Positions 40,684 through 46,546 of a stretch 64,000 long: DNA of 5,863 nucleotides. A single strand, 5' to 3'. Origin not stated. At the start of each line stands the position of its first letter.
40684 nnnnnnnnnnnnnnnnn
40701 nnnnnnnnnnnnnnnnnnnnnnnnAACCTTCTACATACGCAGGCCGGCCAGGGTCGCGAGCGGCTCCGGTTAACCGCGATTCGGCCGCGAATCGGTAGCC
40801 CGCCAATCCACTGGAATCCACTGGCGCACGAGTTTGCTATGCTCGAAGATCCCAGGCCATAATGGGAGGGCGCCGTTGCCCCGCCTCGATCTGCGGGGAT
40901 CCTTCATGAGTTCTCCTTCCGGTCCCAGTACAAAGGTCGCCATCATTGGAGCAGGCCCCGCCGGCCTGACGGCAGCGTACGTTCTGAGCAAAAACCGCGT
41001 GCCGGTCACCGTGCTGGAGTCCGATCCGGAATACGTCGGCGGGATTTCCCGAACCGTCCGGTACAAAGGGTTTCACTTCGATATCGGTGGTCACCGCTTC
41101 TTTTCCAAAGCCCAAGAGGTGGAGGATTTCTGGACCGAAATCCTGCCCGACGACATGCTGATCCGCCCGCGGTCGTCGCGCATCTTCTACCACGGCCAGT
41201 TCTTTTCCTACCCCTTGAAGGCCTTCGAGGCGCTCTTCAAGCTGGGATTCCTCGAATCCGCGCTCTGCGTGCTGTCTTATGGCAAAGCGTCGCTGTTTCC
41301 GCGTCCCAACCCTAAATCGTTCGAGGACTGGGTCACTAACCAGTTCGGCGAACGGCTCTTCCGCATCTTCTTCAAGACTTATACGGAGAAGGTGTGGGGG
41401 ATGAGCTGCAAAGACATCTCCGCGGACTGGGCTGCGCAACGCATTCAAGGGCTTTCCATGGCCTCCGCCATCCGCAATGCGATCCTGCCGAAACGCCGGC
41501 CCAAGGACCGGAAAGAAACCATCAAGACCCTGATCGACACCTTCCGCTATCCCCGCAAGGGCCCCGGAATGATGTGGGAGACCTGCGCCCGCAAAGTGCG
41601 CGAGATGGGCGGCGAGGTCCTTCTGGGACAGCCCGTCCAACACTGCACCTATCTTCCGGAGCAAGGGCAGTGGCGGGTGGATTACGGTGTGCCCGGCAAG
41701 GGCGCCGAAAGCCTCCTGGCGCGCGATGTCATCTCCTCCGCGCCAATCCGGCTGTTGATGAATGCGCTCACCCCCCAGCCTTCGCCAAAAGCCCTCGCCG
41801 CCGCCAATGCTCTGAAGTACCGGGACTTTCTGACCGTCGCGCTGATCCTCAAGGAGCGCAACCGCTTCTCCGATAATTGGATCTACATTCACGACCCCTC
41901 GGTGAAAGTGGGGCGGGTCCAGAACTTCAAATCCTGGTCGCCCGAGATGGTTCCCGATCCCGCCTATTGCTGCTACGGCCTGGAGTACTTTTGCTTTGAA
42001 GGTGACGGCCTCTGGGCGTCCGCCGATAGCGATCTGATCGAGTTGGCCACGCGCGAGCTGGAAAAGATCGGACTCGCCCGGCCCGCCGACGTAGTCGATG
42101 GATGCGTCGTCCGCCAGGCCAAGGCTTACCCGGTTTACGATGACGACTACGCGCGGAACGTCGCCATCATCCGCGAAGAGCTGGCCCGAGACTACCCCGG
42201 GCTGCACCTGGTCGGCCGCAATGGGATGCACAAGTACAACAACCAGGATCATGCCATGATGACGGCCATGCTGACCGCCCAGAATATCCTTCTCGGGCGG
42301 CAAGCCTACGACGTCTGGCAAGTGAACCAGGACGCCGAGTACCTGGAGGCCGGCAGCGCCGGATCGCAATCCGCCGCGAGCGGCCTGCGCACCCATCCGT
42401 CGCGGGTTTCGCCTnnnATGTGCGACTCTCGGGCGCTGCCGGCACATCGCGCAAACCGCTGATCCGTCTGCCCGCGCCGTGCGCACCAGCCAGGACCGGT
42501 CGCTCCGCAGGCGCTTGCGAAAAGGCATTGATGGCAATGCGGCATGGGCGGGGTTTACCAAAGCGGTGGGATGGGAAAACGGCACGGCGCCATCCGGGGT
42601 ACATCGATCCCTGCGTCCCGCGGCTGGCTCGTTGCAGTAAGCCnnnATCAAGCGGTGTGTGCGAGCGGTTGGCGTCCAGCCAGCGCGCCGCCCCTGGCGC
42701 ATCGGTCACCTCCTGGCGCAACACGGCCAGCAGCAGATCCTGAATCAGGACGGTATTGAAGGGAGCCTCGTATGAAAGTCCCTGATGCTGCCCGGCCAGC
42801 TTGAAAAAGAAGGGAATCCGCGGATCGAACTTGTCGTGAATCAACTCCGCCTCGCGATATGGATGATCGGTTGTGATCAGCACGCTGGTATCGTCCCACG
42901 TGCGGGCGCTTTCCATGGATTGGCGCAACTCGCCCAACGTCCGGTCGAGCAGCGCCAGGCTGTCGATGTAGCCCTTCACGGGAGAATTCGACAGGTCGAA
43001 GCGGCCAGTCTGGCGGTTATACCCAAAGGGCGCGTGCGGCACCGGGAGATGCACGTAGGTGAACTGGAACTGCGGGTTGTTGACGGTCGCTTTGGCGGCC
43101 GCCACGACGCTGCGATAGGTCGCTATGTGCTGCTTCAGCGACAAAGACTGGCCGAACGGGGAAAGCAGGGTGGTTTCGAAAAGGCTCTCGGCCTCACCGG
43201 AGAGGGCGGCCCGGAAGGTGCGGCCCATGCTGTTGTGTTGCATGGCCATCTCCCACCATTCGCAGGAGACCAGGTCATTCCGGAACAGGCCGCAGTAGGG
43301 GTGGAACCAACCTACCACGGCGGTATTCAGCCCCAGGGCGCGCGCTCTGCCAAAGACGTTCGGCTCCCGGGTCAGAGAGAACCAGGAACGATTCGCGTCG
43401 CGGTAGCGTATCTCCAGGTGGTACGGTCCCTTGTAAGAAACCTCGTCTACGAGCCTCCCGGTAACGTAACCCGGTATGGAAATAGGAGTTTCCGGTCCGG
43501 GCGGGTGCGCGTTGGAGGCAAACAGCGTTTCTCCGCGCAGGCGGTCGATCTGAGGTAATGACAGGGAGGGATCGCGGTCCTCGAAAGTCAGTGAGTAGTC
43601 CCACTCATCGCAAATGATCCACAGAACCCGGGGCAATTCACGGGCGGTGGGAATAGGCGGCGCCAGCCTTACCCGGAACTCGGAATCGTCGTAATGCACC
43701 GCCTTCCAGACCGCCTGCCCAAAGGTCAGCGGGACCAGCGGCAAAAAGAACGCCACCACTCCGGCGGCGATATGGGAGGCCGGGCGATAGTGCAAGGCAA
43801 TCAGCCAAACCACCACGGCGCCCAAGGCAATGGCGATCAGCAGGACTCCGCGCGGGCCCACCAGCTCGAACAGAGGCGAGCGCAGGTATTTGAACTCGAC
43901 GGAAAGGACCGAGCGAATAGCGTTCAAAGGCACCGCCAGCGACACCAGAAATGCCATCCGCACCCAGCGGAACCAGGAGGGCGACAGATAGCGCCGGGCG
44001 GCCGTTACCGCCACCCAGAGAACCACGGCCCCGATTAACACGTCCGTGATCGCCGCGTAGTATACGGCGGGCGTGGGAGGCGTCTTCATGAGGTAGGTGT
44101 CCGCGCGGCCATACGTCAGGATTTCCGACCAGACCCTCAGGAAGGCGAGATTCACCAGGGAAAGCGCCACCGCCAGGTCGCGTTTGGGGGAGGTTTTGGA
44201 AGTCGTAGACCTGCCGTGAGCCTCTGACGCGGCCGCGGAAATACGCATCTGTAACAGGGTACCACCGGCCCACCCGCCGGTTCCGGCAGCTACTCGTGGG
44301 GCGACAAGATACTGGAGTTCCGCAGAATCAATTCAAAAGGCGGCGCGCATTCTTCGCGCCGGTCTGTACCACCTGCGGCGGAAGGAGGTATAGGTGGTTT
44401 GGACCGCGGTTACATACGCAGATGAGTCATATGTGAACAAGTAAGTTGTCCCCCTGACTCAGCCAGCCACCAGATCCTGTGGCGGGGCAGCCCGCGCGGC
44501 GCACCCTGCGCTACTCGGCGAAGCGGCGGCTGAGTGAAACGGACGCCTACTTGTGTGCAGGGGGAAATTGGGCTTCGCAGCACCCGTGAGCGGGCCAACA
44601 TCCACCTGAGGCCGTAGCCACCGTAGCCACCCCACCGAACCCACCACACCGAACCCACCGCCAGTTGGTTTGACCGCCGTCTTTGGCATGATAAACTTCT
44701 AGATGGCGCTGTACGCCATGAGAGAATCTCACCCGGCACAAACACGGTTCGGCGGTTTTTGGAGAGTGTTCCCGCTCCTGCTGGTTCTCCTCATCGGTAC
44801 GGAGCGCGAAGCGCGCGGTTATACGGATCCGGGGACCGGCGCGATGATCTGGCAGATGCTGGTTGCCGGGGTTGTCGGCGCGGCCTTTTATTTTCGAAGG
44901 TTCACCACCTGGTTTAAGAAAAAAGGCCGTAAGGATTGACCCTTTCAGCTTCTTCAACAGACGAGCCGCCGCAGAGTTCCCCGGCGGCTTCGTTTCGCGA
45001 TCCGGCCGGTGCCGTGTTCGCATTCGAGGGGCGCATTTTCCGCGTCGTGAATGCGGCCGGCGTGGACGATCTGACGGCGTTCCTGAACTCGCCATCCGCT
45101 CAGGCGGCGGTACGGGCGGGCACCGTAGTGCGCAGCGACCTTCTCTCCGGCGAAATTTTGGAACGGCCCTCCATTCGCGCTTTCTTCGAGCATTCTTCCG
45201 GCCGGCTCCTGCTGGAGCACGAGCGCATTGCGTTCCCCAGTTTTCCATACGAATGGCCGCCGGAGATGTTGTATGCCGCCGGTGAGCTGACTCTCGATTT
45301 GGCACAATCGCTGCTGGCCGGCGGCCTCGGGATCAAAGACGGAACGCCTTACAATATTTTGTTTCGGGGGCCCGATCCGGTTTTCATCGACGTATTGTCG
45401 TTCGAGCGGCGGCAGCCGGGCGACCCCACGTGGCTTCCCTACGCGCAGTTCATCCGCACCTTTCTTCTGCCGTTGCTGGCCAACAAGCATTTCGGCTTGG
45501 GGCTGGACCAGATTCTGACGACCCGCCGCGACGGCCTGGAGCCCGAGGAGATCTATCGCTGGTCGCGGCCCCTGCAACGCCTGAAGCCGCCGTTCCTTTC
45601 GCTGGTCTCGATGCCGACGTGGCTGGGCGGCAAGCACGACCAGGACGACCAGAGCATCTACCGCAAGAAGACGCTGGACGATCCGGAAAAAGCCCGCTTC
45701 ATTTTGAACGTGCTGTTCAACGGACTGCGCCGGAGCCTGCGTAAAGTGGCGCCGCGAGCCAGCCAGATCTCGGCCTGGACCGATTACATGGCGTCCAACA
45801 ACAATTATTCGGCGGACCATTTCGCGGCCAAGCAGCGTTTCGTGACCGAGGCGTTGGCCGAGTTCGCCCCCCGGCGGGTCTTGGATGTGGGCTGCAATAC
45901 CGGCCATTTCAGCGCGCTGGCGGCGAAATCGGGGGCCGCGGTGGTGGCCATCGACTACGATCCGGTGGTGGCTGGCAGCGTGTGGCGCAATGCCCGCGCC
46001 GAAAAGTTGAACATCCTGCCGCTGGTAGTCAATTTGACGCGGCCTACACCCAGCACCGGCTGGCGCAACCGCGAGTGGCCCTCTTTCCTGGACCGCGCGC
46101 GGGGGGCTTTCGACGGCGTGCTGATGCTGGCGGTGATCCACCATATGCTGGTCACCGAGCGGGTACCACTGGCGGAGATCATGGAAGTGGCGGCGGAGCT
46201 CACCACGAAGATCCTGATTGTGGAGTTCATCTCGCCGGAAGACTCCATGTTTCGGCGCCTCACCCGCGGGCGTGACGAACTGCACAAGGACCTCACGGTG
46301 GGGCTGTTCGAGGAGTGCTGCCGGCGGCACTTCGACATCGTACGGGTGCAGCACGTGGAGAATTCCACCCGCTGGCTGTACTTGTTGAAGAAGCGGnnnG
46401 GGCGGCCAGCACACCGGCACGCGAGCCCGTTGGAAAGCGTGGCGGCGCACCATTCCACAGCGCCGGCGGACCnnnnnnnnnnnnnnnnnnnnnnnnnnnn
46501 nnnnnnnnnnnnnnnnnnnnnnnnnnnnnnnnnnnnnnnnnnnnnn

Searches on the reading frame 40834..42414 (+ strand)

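Call 23: search_protein_families(library=pfam, proteins=[window:40834-42414:+], max_evalue=0.001)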
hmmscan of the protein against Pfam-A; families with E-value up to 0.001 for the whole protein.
window:40834-42414:+ (527 aa): 8 families
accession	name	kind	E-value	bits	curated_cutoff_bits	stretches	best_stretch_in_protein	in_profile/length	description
PF01593.30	Amino_oxidase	-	2.5e-16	60.4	19.8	1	43-485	2-442/443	Flavin containing amine oxidoreductase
PF13450.12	NAD_binding_8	-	3.9e-14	53.1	21.9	1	37-102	1-67/68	NAD(P)-binding Rossmann-like domain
PF01266.30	DAO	-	1.1e-06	28.9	27.9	1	34-68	1-35/353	FAD dependent oxidoreductase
PF01946.23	Thi4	-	4.9e-06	26.4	26.2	1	33-71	18-57/235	Thi4 family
PF07992.20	Pyr_redox_2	-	5e-05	23.3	26.1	1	34-69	2-37/291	Pyridine nucleotide-disulphide oxidoreductase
PF01494.25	FAD_binding_3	-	5.7e-05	22.9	22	1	33-65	2-34/349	FAD binding domain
PF03486.20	HI0933_like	-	0.00059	19.8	50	1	34-66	2-34/244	HI0933-like protein Rossmann domain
PF00890.30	FAD_binding_2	-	0.0009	19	20.4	0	35-66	2-33/414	FAD binding domain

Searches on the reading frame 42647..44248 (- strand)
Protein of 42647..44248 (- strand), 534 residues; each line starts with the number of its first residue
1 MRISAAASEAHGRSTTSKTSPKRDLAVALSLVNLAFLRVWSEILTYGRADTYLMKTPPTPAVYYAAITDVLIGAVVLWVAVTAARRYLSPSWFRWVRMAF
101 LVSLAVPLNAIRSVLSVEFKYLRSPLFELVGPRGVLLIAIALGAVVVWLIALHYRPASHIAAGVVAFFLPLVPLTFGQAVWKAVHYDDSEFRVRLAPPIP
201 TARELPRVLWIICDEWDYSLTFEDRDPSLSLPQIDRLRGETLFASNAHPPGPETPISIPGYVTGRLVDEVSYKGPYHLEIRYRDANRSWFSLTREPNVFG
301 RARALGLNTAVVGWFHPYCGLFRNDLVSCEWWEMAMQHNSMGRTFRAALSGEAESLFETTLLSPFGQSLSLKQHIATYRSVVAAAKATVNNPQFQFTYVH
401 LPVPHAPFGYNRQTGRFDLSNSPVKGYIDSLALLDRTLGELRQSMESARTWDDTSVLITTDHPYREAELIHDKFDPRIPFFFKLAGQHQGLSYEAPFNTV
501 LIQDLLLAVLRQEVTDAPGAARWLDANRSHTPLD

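Call 23: search_protein_families(library=pfam, proteins=[window:42647-44248:-], max_evalue=0.001)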
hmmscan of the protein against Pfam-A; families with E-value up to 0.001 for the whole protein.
window:42647-44248:- (534 aa): 2 families
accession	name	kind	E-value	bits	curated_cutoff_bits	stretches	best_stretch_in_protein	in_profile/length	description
PF00884.28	Sulfatase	-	1.1e-08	35.2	25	1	208-464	3-243/301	Sulfatase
PF01663.27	Phosphodiest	-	0.00046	20.3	23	1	286-462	81-219/342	Type I phosphodiesterase / nucleotide pyrophosphatase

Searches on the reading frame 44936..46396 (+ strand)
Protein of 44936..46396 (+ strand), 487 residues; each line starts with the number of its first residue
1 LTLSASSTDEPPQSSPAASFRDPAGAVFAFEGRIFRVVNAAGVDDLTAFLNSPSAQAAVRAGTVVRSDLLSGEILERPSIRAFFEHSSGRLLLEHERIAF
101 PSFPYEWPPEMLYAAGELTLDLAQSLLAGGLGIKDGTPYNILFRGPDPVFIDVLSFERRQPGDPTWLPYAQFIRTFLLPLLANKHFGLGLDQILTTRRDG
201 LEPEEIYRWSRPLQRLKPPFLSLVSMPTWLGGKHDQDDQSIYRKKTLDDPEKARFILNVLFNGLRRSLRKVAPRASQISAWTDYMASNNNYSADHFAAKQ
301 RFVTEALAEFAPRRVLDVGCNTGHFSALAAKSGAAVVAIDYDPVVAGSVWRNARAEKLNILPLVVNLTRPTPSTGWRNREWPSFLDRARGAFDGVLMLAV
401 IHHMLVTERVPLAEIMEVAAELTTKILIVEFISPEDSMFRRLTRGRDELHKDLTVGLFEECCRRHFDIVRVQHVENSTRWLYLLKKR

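Call 23: search_protein_families(library=pfam, proteins=[window:44936-46396:+], max_evalue=0.001)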
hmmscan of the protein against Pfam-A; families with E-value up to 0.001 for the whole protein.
window:44936-46396:+ (487 aa): 4 families
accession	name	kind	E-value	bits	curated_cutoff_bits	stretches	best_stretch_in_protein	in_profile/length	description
PF13489.12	Methyltransf_23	-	3.7e-09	37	27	1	298-405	8-95/164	Methyltransferase domain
PF08241.18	Methyltransf_11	-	2e-06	28.8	21.2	1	316-407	1-76/95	Methyltransferase domain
PF13649.12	Methyltransf_25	-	2.4e-06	28.6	27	1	315-369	1-57/97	Methyltransferase domain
PF08242.18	Methyltransf_12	-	3.4e-06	28.1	30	1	316-409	1-79/98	Methyltransferase domain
